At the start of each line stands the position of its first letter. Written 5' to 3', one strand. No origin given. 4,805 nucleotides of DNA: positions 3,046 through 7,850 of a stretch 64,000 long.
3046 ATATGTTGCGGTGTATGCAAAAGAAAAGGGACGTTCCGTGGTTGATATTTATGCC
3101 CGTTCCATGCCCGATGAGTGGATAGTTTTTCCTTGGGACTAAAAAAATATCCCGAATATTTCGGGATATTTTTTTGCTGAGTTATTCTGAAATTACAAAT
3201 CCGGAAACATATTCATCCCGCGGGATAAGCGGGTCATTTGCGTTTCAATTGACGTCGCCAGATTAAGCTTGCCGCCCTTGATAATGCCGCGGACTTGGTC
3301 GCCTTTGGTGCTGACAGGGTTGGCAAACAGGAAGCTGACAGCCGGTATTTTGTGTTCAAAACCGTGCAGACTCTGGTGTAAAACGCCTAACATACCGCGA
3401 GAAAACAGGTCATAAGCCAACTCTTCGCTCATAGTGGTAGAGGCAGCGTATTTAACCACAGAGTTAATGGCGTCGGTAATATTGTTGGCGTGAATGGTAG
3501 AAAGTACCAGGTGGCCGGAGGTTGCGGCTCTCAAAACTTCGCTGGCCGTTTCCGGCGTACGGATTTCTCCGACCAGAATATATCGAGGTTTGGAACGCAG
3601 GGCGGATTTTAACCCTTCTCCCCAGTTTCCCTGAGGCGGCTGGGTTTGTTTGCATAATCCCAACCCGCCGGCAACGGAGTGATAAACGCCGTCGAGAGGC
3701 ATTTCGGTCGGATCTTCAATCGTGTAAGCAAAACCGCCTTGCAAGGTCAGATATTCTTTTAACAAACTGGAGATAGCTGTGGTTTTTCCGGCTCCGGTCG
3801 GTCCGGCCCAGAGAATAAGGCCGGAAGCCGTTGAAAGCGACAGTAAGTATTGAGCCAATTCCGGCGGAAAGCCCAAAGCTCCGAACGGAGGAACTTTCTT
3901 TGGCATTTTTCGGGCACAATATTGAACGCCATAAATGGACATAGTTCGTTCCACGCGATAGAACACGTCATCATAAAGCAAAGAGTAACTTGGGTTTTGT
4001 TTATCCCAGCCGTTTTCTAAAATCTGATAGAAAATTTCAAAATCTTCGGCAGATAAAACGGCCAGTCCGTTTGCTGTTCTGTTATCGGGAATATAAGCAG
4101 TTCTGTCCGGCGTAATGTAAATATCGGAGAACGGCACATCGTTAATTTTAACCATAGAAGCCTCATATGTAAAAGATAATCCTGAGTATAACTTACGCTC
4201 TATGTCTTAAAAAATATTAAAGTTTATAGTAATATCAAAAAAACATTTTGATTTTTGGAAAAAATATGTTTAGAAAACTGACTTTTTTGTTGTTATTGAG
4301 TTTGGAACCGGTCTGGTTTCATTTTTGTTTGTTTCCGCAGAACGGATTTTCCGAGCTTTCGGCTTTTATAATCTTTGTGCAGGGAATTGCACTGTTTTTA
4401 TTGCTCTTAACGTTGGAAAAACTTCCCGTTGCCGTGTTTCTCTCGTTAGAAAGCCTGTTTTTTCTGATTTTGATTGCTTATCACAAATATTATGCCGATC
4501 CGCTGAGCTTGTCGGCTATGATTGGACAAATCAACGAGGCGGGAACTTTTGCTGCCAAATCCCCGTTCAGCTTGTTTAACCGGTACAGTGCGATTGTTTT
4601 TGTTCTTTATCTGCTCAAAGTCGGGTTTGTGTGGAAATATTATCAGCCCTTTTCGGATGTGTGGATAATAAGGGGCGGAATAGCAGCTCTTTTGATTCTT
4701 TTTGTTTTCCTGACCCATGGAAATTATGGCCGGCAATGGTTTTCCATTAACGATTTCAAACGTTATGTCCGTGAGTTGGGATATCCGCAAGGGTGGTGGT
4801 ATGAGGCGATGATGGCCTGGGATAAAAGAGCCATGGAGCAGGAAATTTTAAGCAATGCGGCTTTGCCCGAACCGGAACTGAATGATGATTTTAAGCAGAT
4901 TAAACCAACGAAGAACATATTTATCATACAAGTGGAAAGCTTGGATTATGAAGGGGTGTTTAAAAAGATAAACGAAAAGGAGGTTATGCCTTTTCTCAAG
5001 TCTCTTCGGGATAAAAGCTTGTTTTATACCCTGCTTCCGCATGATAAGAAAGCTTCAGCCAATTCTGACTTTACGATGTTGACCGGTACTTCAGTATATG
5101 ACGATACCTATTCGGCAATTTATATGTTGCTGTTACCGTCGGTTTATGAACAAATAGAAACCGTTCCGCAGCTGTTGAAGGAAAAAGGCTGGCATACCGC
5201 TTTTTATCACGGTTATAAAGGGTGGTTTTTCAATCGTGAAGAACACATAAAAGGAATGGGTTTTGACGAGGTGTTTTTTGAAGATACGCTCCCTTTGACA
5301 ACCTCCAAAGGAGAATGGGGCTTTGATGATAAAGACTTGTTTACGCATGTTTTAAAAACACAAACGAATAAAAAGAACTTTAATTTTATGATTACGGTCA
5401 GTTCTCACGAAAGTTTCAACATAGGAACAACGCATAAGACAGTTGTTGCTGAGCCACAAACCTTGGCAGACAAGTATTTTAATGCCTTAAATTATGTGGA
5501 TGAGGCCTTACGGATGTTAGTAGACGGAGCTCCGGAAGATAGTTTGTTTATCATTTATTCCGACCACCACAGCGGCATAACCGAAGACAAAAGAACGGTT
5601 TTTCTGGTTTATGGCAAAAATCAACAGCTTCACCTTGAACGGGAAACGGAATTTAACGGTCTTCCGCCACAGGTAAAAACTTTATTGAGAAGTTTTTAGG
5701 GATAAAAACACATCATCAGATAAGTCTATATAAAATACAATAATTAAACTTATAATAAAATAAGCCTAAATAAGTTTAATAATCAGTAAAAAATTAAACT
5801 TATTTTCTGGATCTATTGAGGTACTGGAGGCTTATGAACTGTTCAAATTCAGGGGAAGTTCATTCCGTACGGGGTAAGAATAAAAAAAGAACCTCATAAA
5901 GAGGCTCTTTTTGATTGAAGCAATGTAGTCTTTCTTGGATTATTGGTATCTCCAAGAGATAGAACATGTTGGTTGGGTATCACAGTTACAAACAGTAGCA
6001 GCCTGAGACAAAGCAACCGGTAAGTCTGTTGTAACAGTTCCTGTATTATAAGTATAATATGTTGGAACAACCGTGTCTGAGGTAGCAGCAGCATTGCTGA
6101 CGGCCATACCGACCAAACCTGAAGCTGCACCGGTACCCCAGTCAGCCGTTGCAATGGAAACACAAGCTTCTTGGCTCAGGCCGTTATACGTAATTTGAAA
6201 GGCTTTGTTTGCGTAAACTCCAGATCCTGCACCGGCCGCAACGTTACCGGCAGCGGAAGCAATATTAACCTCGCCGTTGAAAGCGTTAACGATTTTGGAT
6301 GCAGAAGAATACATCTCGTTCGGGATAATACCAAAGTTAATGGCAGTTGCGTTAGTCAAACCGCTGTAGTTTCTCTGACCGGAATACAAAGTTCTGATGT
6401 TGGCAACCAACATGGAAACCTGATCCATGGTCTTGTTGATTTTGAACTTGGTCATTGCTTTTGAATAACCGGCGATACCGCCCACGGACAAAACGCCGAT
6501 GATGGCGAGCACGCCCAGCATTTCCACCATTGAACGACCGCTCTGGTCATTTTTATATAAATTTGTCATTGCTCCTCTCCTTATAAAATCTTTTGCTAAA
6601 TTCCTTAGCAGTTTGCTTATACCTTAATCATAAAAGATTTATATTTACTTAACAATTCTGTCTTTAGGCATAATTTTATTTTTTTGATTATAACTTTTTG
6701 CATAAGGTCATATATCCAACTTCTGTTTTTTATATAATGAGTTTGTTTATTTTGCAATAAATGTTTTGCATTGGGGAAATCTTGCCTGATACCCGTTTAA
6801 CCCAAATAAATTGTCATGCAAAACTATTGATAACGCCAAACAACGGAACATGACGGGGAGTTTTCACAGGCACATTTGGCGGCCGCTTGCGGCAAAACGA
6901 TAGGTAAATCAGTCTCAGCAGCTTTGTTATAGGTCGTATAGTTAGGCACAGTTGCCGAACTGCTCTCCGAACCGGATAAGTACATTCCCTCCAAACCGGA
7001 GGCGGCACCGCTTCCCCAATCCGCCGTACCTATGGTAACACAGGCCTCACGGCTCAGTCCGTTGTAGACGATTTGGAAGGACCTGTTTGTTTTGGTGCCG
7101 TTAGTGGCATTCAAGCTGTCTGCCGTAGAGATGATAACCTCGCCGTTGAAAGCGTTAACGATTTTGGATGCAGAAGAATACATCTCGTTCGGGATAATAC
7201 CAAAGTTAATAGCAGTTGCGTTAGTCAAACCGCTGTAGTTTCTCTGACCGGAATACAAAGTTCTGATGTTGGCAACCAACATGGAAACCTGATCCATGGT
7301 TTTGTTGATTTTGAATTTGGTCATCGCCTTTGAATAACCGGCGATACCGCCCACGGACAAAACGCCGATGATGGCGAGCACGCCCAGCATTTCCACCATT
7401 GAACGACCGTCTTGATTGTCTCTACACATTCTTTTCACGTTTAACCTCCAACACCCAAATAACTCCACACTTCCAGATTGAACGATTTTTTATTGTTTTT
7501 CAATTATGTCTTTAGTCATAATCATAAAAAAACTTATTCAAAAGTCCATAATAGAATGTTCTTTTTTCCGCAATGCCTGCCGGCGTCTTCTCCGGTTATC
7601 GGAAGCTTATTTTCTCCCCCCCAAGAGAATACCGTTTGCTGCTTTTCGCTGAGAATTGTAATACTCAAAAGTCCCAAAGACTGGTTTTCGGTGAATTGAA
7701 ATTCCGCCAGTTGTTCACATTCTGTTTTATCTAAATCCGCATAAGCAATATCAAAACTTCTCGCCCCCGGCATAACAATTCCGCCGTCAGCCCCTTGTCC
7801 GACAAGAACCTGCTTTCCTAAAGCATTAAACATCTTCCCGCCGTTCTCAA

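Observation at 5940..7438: Tandem pilin genes with identical 5' ~300 bp and divergent 3' halves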

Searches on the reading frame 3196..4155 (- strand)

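Call 7: search_protein_families(library=pfam, proteins=[window:3196-4155:-], max_evalue=0.1)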
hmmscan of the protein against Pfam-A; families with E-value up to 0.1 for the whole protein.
window:3196-4155:- (320 aa): 9 families
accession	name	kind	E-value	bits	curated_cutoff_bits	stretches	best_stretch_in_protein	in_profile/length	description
PF00437.27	T2SSE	-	8.1e-29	100.8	24.9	1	91-238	121-260/370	Type II/IV secretion system protein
PF13401.12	AAA_22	-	0.0009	20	27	1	112-177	6-71/130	AAA domain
PF00931.28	NB-ARC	-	0.0043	16.8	23.5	1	105-253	13-167/248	NB-ARC domain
PF13191.12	AAA_16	-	0.0062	17.5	32.6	1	102-218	14-136/167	AAA ATPase domain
PF13481.12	AAA_25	-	0.0083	16.2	27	1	95-135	17-57/195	AAA domain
PF00005.33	ABC_tran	-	0.017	16.1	25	1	117-171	17-67/137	ABC transporter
PF20720.3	nSTAND3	-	0.051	13.7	27.2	0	111-149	17-54/155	Novel STAND NTPase 3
PF13604.12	AAA_30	-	0.063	13.4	27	0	110-135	17-41/191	AAA domain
PF02367.23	TsaE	-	0.091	13.2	26.6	0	99-135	9-45/128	Threonylcarbamoyl adenosine biosynthesis protein TsaE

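Call 43: search_protein_families(library=ncbifam, proteins=[window:3196-4155:-], max_evalue=0.01)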
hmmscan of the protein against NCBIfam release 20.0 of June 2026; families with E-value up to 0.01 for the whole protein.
window:3196-4155:- (320 aa): 20 families
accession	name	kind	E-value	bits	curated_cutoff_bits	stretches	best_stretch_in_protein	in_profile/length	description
TIGR01420.1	pilT_fam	subfamily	6.1e-33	114.5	319.1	1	66-316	80-315/343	PilT/PilU family type 4a pilus ATPase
NF041000.1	ATPase_ComGA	equivalog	6.4e-29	100.8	300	1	102-239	118-248/267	competence type IV pilus ATPase ComGA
TIGR02538.1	type_IV_pilB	equivalog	6.1e-24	84.5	675.65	1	93-234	297-430/564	type IV-A pilus assembly ATPase PilB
NF007755.0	PRK10436.1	equivalog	1.4e-22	80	617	1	94-232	201-331/465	type II secretion system protein GspE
TIGR02533.1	type_II_gspE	equivalog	7.8e-22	77.6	630.25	1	91-234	222-357/486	type II secretion system ATPase GspE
NF053534.1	T4PilAsmATPsTfpB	equivalog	2.2e-21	75.9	850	1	91-235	315-451/584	type IV pilus assembly ATPase TfpB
TIGR02525.1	plasmid_TraJ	equivalog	1.1e-19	70.7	368.3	1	80-252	121-287/372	plasmid transfer ATPase TraJ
TIGR02524.1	dot_icm_DotB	equivalog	6.2e-18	65.1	463.3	1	75-235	101-258/358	Dot/Icm type IV secretion system ATPase DotB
NF058587.1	archaellum_moto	equivalog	8.9e-14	51.1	550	1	97-231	261-391/527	archaellum flagellar ATPase motor FlaI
TIGR02788.1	VirB11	equivalog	2.4e-12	46.5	249.95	1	114-253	147-282/308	P-type DNA transfer ATPase VirB11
NF053672.1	bindosome_BasE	exception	1e-10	41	1000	1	100-233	259-388/512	bindosome assembly system ATPase subunit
TIGR03819.1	heli_sec_ATPase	hypoth_equivalog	3.3e-10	39.7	373.15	1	96-246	163-310/340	TadA family conjugal transfer-associated ATPase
TIGR02782.1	TrbB_P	equivalog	1.6e-08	34.2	304.55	1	110-236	135-255/303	P-type conjugative transfer ATPase TrbB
NF010469.0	PRK13894.1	subfamily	1.7e-07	30.9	508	1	114-233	152-264/320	conjugal transfer ATPase TrbB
NF010425.0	PRK13851.1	equivalog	9.7e-06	24.7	461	1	100-235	151-285/344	type IV secretion system protein VirB11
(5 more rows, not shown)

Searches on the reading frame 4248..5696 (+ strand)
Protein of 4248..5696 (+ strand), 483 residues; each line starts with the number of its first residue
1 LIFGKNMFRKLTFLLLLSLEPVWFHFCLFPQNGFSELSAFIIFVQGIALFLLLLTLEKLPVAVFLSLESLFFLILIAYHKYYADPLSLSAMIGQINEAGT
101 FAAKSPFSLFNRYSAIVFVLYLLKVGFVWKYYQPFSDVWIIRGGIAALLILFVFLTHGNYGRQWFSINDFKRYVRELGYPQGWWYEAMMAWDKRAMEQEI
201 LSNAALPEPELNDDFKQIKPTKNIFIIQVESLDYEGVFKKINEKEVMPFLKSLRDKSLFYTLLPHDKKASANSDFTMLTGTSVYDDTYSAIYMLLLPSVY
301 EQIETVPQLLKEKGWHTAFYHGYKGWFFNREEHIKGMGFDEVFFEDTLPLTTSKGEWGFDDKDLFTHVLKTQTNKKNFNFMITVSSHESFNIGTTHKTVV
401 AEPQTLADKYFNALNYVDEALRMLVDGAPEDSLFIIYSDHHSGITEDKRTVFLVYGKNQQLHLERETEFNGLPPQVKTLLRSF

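Call 7: search_protein_families(library=pfam, proteins=[window:4248-5696:+], max_evalue=0.1)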
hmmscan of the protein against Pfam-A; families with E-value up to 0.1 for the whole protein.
window:4248-5696:+ (483 aa): 2 families
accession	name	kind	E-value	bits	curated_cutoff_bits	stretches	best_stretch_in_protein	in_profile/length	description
PF00884.28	Sulfatase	-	2.7e-25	89.7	25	1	222-457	1-248/301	Sulfatase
PF01663.27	Phosphodiest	-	0.007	16.4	23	0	409-452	183-231/342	Type I phosphodiesterase / nucleotide pyrophosphatase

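Call 43: search_protein_families(library=ncbifam, proteins=[window:4248-5696:+], max_evalue=0.01)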
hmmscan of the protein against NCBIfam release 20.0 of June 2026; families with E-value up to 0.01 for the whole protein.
window:4248-5696:+ (483 aa): 2 families
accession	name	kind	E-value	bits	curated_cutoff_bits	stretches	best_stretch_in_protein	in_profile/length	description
NF053595.1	LptchSynLtaSGpos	equivalog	3.2e-24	85.4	970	1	218-449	234-473/626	lipoteichoic acid synthase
NF038075.1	fam_STM4013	hypoth_equivalog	0.0044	16.5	250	1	305-448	100-240/261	STM4013/SEN3800 family hydrolase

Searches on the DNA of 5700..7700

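Call 30: search_rna_families(source=window, start=5700, end=7700, threshold=evalue, max_evalue=1)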
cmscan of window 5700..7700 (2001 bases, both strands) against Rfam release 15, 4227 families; matches with E-value up to 1: 1.
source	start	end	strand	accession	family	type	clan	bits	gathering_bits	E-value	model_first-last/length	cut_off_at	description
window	7399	7475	-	RF01295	SCARNA7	Gene; snRNA; snoRNA; scaRNA;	-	17.4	65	0.14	1-330/330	no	Small Cajal body-specific RNA 7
